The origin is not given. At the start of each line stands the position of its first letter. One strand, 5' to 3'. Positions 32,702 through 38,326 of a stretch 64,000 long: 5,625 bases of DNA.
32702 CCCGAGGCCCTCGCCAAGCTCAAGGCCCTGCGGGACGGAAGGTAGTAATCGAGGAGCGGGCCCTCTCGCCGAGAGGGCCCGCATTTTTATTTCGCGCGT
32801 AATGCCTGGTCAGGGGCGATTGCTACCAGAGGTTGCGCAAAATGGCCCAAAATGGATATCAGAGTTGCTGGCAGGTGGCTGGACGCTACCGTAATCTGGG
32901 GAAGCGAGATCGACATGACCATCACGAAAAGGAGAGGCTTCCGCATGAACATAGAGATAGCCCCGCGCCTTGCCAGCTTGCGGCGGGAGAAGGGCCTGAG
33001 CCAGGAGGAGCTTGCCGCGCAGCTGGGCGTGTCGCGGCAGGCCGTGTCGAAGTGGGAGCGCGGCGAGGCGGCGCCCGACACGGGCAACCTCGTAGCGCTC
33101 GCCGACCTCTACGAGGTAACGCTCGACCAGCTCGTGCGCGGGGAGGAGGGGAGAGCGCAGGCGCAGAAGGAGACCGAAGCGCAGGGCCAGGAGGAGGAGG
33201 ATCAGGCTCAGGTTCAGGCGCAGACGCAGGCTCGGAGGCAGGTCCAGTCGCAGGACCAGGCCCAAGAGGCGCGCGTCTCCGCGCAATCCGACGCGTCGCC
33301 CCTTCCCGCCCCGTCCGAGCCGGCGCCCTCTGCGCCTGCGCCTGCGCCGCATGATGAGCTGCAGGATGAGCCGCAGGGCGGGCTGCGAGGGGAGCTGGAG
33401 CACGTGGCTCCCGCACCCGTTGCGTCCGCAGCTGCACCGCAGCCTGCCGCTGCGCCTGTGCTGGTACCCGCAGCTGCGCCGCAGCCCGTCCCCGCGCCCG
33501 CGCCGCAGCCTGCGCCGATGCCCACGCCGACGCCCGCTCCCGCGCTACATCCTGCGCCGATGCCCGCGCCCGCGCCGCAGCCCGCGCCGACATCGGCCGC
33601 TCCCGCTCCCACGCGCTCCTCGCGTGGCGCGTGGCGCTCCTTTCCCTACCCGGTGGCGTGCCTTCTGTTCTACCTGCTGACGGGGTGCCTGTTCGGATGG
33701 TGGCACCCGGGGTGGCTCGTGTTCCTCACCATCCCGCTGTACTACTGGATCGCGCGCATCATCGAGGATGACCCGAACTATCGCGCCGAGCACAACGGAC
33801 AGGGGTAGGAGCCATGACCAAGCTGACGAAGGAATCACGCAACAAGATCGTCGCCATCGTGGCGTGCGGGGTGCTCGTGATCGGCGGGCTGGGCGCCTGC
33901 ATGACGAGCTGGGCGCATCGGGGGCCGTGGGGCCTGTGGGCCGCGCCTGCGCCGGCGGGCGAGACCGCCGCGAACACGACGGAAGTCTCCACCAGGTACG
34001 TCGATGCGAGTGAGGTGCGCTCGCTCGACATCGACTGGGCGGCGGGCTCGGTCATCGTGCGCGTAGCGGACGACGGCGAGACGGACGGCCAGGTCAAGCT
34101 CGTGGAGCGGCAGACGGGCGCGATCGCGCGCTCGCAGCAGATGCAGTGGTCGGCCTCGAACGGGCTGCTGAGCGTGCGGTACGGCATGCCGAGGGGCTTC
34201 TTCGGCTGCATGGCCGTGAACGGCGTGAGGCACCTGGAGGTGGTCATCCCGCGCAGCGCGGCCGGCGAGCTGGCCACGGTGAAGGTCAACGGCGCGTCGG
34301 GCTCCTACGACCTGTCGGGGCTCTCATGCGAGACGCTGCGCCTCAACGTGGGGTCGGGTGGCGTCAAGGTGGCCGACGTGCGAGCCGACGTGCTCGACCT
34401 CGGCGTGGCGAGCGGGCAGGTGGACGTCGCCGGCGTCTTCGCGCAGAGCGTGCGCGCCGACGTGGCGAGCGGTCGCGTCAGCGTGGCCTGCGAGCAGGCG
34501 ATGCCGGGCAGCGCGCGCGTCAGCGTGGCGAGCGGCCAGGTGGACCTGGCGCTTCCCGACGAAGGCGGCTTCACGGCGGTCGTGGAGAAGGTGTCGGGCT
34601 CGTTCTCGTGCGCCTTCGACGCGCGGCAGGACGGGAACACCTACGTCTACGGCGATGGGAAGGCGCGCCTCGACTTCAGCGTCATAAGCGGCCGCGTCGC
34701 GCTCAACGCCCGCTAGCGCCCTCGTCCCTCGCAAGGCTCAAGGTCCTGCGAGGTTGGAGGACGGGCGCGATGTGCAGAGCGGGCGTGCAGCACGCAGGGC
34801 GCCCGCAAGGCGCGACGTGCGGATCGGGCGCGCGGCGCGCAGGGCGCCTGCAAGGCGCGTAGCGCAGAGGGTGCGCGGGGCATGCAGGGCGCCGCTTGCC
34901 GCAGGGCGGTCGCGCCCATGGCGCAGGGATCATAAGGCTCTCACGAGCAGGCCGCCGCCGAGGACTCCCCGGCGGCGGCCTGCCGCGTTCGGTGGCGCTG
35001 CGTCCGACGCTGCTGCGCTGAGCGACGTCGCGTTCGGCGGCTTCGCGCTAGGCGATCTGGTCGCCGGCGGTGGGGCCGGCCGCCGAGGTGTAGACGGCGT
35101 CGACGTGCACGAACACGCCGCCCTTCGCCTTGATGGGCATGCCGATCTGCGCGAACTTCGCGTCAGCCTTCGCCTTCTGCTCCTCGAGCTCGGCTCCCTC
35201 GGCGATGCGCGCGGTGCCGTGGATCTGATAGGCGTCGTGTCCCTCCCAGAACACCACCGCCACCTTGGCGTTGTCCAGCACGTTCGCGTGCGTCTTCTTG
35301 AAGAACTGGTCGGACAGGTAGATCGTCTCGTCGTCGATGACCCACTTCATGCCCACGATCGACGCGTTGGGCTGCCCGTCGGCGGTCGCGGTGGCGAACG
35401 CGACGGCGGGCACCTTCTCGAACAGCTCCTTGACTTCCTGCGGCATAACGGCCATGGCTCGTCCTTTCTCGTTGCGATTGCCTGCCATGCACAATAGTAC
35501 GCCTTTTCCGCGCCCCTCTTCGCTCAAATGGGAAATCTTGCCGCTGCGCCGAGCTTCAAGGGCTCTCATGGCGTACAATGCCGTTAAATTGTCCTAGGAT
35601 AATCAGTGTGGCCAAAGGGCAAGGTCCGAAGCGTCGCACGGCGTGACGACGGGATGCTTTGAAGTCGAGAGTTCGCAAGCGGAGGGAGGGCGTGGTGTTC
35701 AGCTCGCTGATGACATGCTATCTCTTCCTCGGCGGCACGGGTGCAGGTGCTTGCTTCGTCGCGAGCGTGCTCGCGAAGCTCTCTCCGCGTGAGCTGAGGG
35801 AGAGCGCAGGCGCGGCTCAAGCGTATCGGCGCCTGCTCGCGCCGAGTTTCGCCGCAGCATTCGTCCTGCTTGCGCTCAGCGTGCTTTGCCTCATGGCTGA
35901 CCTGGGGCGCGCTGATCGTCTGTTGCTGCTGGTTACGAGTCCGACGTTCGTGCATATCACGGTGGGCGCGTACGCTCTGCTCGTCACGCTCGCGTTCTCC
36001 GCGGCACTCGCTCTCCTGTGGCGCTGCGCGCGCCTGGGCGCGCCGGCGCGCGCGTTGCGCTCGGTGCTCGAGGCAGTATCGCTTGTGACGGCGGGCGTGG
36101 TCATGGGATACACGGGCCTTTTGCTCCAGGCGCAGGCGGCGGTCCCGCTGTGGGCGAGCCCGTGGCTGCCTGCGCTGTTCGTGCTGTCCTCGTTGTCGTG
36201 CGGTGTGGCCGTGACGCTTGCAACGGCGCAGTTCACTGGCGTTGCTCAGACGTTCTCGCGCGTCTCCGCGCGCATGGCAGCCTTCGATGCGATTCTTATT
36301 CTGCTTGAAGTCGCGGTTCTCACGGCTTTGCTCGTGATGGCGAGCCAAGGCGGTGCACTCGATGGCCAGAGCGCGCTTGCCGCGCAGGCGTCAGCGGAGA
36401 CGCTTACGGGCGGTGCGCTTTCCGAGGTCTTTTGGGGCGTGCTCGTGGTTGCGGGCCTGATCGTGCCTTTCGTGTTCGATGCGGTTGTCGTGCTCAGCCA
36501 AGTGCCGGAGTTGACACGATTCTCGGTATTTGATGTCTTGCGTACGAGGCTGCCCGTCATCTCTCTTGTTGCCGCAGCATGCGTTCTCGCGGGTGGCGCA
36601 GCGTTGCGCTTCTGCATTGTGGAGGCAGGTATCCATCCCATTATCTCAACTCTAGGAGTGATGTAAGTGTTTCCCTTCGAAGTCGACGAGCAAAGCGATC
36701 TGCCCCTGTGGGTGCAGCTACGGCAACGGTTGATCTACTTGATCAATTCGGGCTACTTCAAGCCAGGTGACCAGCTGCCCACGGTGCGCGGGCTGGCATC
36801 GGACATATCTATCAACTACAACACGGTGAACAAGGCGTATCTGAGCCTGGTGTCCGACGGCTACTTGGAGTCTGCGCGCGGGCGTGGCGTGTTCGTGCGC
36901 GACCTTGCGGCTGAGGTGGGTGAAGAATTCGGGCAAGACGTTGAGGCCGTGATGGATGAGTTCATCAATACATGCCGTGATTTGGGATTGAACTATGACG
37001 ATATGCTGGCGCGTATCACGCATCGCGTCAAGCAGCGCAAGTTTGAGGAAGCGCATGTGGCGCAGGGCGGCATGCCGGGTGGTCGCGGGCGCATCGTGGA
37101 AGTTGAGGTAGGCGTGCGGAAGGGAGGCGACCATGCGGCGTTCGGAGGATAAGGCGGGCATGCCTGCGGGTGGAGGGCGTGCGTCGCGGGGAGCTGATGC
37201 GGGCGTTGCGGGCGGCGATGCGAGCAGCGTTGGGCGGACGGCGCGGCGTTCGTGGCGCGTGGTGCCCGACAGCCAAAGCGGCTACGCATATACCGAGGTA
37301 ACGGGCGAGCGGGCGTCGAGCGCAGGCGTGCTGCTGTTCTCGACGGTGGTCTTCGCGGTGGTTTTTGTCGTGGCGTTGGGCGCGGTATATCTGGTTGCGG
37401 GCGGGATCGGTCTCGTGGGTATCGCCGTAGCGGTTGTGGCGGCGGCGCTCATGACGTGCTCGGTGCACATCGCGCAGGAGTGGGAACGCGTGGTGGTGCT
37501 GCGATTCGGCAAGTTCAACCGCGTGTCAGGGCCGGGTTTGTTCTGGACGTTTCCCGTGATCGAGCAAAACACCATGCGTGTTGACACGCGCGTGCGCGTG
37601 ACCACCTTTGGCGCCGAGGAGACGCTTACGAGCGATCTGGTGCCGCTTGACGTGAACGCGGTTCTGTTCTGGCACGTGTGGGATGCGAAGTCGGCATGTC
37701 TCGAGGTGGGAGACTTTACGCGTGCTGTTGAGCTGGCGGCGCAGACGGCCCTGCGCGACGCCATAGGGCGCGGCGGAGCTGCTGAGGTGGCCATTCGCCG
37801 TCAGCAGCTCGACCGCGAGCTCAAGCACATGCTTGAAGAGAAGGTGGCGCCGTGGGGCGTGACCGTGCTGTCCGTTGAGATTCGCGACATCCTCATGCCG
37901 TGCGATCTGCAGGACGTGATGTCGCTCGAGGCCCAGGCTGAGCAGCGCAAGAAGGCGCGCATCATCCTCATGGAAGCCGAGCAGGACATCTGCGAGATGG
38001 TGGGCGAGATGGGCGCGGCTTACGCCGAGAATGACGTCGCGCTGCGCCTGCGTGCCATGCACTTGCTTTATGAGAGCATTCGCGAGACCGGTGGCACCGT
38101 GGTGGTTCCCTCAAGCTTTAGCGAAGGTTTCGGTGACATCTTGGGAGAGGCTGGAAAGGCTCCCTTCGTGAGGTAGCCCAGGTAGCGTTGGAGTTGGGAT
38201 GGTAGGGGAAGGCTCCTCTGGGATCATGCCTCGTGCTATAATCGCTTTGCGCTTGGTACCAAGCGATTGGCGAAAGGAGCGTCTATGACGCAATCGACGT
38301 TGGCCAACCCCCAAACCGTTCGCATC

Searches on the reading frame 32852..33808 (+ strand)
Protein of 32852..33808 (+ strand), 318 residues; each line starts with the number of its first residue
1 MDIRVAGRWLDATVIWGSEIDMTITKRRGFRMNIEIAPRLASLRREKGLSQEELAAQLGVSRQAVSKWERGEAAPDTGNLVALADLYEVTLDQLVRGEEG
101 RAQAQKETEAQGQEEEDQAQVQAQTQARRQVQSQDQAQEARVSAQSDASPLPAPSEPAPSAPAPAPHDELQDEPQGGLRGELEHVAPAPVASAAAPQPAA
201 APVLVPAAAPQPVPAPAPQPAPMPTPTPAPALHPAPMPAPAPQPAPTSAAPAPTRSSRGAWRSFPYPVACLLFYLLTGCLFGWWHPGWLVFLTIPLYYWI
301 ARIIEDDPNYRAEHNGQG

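Call 12: search_protein_families(library=pfam, proteins=[window:32852-33808:+], max_evalue=0.01)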
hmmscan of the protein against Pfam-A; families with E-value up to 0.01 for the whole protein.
window:32852-33808:+ (318 aa): 17 families
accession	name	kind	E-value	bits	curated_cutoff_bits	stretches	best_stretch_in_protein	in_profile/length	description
PF01381.28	HTH_3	-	2.5e-18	66.3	23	1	40-94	1-55/55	Helix-turn-helix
PF13560.12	HTH_31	-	5.4e-14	52.7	27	1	36-93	2-60/64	Helix-turn-helix domain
PF12844.13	HTH_19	-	1.1e-08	35.3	30.2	1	39-98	3-62/64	Helix-turn-helix domain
PF13443.12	HTH_26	-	5.3e-07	30.2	22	1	39-95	1-58/63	Cro/C1-type HTH DNA-binding domain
PF04545.22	Sigma70_r4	-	0.00017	21.5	24.1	1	43-69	15-41/50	Sigma-70, region 4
PF13384.12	HTH_23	-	0.00019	21.6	24.6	1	44-68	13-37/50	Homeodomain-like domain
PF07022.19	Phage_CI_repr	-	0.00022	21.9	22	1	50-100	14-63/65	Bacteriophage CI repressor helix-turn-helix domain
PF15943.11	YdaS_toxin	-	0.00078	19.6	30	1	50-70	10-30/65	Bacterial toxin YdaS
PF13518.12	HTH_28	-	0.00088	19.8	25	1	47-71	11-35/52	Helix-turn-helix domain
PF08279.18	HTH_11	-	0.00097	19.4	25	1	43-67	9-34/55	HTH domain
PF08281.18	Sigma70_r4_2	-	0.0018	18.3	25.7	1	43-67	21-45/54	Sigma-70, region 4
PF12802.13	MarR_2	-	0.0025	18.4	27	1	41-67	12-39/61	MarR family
PF17762.8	HTH_ParB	-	0.0032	18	22.6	1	34-66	6-38/102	ParB HTH domain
PF14549.12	P22_Cro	-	0.0035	17.5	30.2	1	50-75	11-34/60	DNA-binding transcriptional regulator Cro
PF13412.12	HTH_24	-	0.0038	17.2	21.9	1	40-66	9-35/48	Winged helix-turn-helix DNA-binding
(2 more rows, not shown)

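Call 82: search_protein_families(library=padloc, proteins=[window:32852-33808:+], max_evalue=0.001)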
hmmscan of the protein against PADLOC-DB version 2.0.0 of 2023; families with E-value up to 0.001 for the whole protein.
window:32852-33808:+ (318 aa): 18 families
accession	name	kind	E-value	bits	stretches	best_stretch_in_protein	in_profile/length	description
PDLC03952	RmrA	-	2.3e-10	37.9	1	36-89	23-76/395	-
PDLC03951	RmrA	-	1.7e-09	35.2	1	38-96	11-69/400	-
PDLC03947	RmrA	-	2.2e-09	34.6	1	35-96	11-72/383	-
PDLC03954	RmrA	-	6.5e-09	33.2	1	39-105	14-79/380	-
PDLC02926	HTH_VI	-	9e-09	33.5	1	40-111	6-77/92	-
PDLC03945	RmrA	-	3.7e-08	30.9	1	39-110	6-79/394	-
PDLC03956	RmrA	-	1.8e-07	28.6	1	37-126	10-100/399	-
PDLC04775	PDC-M69A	-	3.4e-07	28.8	1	44-103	16-75/113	-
PDLC04142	capH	-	3.8e-07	29.1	1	39-126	10-96/103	capH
PDLC03949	RmrA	-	7.7e-07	26.3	1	39-96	6-63/363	-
PDLC03955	RmrA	-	1.3e-06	25.9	1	39-98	24-83/371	-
PDLC03944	RmrA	-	2e-06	25.1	1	38-85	9-56/384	-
PDLC04760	PDC-M64C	-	4.9e-06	24.8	1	26-74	17-65/93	-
PDLC04762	PDC-M64C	-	2.1e-05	22.5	1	27-99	19-91/97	-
PDLC03948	RmrA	-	7.4e-05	19.8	1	38-90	11-63/397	-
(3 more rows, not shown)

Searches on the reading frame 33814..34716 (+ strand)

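Call 12: search_protein_families(library=pfam, proteins=[window:33814-34716:+], max_evalue=0.01)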
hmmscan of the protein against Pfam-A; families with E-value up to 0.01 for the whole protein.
window:33814-34716:+ (300 aa): 1 family
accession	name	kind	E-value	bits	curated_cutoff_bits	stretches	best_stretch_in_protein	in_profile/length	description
PF13349.12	DUF4097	-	2.2e-14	53.9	22.9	1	110-283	80-232/247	Toastrack DUF4097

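Call 82: search_protein_families(library=padloc, proteins=[window:33814-34716:+], max_evalue=0.001)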
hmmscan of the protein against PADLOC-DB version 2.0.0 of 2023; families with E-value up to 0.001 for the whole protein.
window:33814-34716:+ (300 aa): 0 families

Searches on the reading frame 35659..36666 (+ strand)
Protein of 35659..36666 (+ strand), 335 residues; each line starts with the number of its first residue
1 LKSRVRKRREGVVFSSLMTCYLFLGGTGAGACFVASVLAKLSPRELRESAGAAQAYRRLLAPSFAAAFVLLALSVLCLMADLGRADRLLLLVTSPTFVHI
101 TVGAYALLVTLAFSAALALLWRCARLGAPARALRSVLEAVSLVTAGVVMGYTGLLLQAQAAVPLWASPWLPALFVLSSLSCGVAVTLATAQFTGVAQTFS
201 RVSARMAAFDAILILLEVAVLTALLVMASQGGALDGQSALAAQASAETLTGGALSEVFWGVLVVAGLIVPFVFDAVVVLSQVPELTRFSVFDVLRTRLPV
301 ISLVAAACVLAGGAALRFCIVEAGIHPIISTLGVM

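Call 12: search_protein_families(library=pfam, proteins=[window:35659-36666:+], max_evalue=0.01)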
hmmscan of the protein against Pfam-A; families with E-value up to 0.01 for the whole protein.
window:35659-36666:+ (335 aa): 2 families
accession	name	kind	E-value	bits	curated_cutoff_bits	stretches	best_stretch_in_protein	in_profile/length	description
PF03916.19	NrfD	-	4.4e-27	96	25.8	1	7-325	4-309/313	Polysulphide reductase, NrfD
PF14589.11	NrfD_2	-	4e-08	33.8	27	1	66-327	52-275/281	Polysulfide reductase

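Call 18: search_protein_families(library=ncbifam, proteins=[window:35659-36666:+], max_evalue=0.00001)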
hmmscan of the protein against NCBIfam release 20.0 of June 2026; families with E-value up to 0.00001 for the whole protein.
window:35659-36666:+ (335 aa): 1 family
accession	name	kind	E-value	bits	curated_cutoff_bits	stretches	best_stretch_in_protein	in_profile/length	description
TIGR03148.1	cyt_nit_nrfD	equivalog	1.7e-17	63.7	347.6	1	129-278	136-279/316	cytochrome c nitrite reductase subunit NrfD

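Call 74: find_homologous_proteins(query=window:35695-36666:+, max_evalue=0.00001)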
Query window:35695-36666:+ (323 aa): 242 proteins with E <= 0.00001 among 8000 candidates; the best 120 are listed.
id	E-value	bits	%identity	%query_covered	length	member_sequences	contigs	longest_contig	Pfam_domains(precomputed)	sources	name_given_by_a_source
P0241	6.0e-187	638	100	100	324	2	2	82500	PF03916.20,PF14589.11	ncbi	-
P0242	3.9e-151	521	83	100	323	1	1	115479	PF03916.20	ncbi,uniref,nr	ncbi:NrfD/PsrC family molybdoenzyme membrane anchor subunit [Adlercreutzia sp. ZJ242]|uniref:NrfD/Ps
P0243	7.2e-139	480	77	100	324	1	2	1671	PF03916.20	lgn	-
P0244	4.9e-77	277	51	100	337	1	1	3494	PF03916.20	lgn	-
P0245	3.1e-72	262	53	98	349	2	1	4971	PF03916.20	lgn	-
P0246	1.7e-68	249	47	100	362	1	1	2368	PF03916.20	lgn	-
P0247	2.3e-68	249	51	98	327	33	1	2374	PF03916.20,PF14589.11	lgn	-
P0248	7.6e-68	247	48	100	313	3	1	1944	PF03916.20,PF14589.11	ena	-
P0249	3.9e-67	245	50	98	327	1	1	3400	PF03916.20,PF14589.11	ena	-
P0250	3.1e-66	242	48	100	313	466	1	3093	PF03916.20,PF14589.11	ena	-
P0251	9.4e-66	240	49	98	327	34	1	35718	PF03916.20,PF14589.11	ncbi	-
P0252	1.4e-65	240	47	100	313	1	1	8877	PF03916.20,PF14589.11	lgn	-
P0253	1.5e-65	240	47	100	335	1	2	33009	PF03916.20,PF14589.11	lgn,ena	-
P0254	1.6e-65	240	49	98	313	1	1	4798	PF03916.20,PF14589.11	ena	-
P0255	1.7e-65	239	48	100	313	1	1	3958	PF03916.20,PF14589.11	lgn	-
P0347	2.7e-49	186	40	98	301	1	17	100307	PF03916.20,PF14589.11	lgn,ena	-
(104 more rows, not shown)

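Call 75: find_encoding_contigs(protein=P0347, flank=9000, max_places=1)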
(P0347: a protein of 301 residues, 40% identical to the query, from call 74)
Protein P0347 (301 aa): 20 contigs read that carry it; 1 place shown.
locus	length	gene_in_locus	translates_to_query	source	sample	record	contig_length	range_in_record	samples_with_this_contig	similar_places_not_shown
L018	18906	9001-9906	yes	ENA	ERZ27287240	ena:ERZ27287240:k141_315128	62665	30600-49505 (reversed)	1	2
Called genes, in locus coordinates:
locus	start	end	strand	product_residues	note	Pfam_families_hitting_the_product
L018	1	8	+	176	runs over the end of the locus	PF02357:NusG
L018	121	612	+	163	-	PF03946:Ribosomal_L11_N, PF00298:Ribosomal_L11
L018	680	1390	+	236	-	PF00687:Ribosomal_L1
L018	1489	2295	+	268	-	PF00557:Peptidase_M24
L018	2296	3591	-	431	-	-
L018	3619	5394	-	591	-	PF03023:MurJ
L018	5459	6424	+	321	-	PF01513:NAD_kinase, PF20143:NAD_kinase_C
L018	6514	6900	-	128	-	PF02261:Asp_decarbox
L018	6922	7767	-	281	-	PF02569:Pantoate_ligase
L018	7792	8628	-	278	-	PF01177:Asp_Glu_race (faint), PF02548:Pantoate_transf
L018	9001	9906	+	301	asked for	PF03916:NrfD, PF14589:NrfD_2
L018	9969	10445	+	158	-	PF00392:GntR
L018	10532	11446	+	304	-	PF01145:Band_7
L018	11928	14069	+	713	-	PF00384:Molybdopterin, PF01568:Molydop_binding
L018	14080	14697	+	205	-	PF12797:Fer4_2 (weak), PF13237:Fer4_10, PF13247:Fer4_11, PF12838:Fer4_7, PF13187:Fer4_9 (weak), PF00037:Fer4, PF12797:Fer4_2 (weak), PF12837:Fer4_6, +5 more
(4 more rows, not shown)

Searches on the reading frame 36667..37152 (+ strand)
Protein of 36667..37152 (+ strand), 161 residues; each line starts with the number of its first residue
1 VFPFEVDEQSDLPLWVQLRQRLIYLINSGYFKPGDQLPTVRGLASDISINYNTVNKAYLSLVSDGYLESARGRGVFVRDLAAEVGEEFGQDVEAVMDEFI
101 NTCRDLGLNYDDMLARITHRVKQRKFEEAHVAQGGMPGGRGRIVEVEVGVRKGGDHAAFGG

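Call 12: search_protein_families(library=pfam, proteins=[window:36667-37152:+], max_evalue=0.01)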
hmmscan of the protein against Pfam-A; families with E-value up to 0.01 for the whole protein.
window:36667-37152:+ (161 aa): 2 families
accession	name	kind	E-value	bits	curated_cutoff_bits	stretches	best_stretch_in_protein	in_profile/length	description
PF00392.27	GntR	-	1.1e-14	54.2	27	1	17-77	4-64/64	Bacterial regulatory proteins, gntR family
PF02082.26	Rrf2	-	0.0041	17.7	30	1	33-74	19-60/132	Iron-dependent Transcriptional regulator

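Call 18: search_protein_families(library=ncbifam, proteins=[window:36667-37152:+], max_evalue=0.00001)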
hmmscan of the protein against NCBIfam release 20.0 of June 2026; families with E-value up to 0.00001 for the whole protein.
window:36667-37152:+ (161 aa): 15 families
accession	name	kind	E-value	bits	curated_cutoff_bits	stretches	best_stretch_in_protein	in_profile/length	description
NF053730.1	TransRegRv1152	equivalog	4.5e-17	62.1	170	1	5-118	8-116/120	Rv1152 family transcriptional regulator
NF052282.1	PLP_TF_PdxR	equivalog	5.8e-17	61.9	320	1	13-85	1-73/448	MocR-like pyridoxine biosynthesis transcription factor PdxR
NF052281.1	rhizopine_MocR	equivalog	6.9e-15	54.7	650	1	5-89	10-94/479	rhizopine catabolism transcriptional regulator MocR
NF052286.1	ecto_TF_EhuR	exception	3.7e-14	52.1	480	1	10-91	8-89/458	MocR-like ectoine utilization transcription factor EhuR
NF047563.1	modulin_PmtR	equivalog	1.1e-13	51.2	200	1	7-85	6-84/125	PSM export ABC transporter transcriptional regulator PmtR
NF008491.0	PRK11402.1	subfamily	4.1e-12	46.1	269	1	6-79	4-77/243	GntR family transcriptional regulator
NF012025.0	PRK15481.1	equivalog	6.7e-11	41.5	573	1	25-94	18-87/432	MocR-like B6 salvage transcription factor PtsJ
TIGR02325.1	C_P_lyase_phnF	equivalog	4.3e-10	39.5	156.8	1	9-79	4-74/238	phosphonate metabolism transcriptional regulator PhnF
NF007741.0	PRK10421.1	equivalog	2.7e-09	36.8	311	1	17-84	11-78/262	transcriptional regulator LldR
NF052290.2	MocR_like_YczR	exception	2.8e-09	36.2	487.4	1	10-84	16-90/458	MocR-like transcription factor YczR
TIGR02018.2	his_ut_repres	equivalog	1.1e-08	34.8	220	1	16-81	2-67/226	histidine utilization transcriptional repressor HutC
NF007292.0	PRK09764.1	equivalog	2.7e-08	33.3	281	1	11-79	3-71/240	GntR family transcriptional regulator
NF052285.1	GABA_TF_GabR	exception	2.1e-07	30.1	600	1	18-82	4-68/456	MocR-like transcriptional regulator GabR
TIGR02404.1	trehalos_R_Bsub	equivalog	3.5e-06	26.8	211.95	1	20-78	7-65/233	trehalose operon repressor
TIGR03338.1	phnR_burk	equivalog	7.5e-06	25.7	271.5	0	19-101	17-97/212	phosphonate utilization associated transcriptional regulator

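Call 45: find_homologous_proteins(query=window:36667-37152:+, max_evalue=1e-8)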
Query window:36667-37152:+ (161 aa): 580 proteins with E <= 1e-8 among 652 candidates; the best 120 are listed.
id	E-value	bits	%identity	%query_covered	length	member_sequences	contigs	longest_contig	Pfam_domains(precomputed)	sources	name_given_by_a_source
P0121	1.3e-98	346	97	100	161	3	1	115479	PF00392.28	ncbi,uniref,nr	ncbi:GntR family transcriptional regulator [Adlercreutzia sp. ZJ242]|uniref:GntR family transcriptio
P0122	2.3e-79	283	85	92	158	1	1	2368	PF00392.28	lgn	-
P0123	5.8e-68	246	74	92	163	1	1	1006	PF00392.28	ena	-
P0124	1.5e-61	225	68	94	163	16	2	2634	PF00392.28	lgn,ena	-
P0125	2.5e-61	224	68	95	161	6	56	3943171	PF00392.28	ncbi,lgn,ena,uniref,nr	ncbi:GntR family transcriptional regulator [Raoultibacter massiliensis]|uniref:GntR family transcrip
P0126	1.2e-60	222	66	95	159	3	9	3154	PF00392.28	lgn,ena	-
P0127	1.5e-60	222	69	93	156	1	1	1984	PF00392.28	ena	-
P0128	2.2e-60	221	70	93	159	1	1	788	PF00392.28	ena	-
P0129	4.5e-60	220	68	94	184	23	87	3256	PF00392.28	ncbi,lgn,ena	-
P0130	4.6e-60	220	68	93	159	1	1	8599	PF00392.28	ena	-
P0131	6.9e-60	220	68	93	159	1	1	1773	PF00392.28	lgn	-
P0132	8.0e-60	219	66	95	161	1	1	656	PF00392.28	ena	-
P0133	1.4e-59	219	67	94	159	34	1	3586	PF00392.28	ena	-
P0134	1.8e-59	218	67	93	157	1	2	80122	PF00392.28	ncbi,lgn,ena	-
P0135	2.3e-59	218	70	92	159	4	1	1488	PF00392.28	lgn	-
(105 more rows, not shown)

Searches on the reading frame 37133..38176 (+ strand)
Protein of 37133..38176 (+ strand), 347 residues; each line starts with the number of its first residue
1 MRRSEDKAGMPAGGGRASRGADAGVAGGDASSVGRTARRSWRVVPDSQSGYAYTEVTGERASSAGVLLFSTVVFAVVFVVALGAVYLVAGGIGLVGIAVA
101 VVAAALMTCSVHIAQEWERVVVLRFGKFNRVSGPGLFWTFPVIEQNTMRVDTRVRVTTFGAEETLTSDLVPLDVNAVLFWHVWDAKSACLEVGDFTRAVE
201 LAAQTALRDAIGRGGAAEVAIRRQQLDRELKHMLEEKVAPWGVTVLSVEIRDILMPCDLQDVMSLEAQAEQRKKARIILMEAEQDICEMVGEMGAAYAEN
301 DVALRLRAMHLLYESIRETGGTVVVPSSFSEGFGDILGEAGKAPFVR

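Call 12: search_protein_families(library=pfam, proteins=[window:37133-38176:+], max_evalue=0.01)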
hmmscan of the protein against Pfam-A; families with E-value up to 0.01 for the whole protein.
window:37133-38176:+ (347 aa): 1 family
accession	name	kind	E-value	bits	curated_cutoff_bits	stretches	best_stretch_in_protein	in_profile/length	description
PF01145.31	Band_7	-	1e-32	114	23.6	1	113-283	2-175/176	SPFH domain / Band 7 family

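Call 18: search_protein_families(library=ncbifam, proteins=[window:37133-38176:+], max_evalue=0.00001)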
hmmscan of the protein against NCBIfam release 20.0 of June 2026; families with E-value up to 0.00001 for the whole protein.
window:37133-38176:+ (347 aa): 4 families
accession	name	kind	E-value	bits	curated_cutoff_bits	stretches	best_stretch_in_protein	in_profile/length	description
TIGR01933.1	hflK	equivalog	6.7e-19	68.3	159.4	1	112-290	2-180/261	FtsH protease activity modulator HflK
NF008181.0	PRK10930.1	equivalog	1.8e-11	43.5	660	1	93-263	79-251/419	FtsH protease activity modulator HflK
TIGR01932.1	hflC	equivalog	2.8e-09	36.2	134.4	1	95-223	4-143/318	protease modulator HflC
NF008259.0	PRK11029.1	equivalog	3e-07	29.7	427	0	97-193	6-108/334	protease modulator HflC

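Call 82: search_protein_families(library=padloc, proteins=[window:37133-38176:+], max_evalue=0.001)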
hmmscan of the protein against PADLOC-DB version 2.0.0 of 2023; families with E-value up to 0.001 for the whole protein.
window:37133-38176:+ (347 aa): 0 families
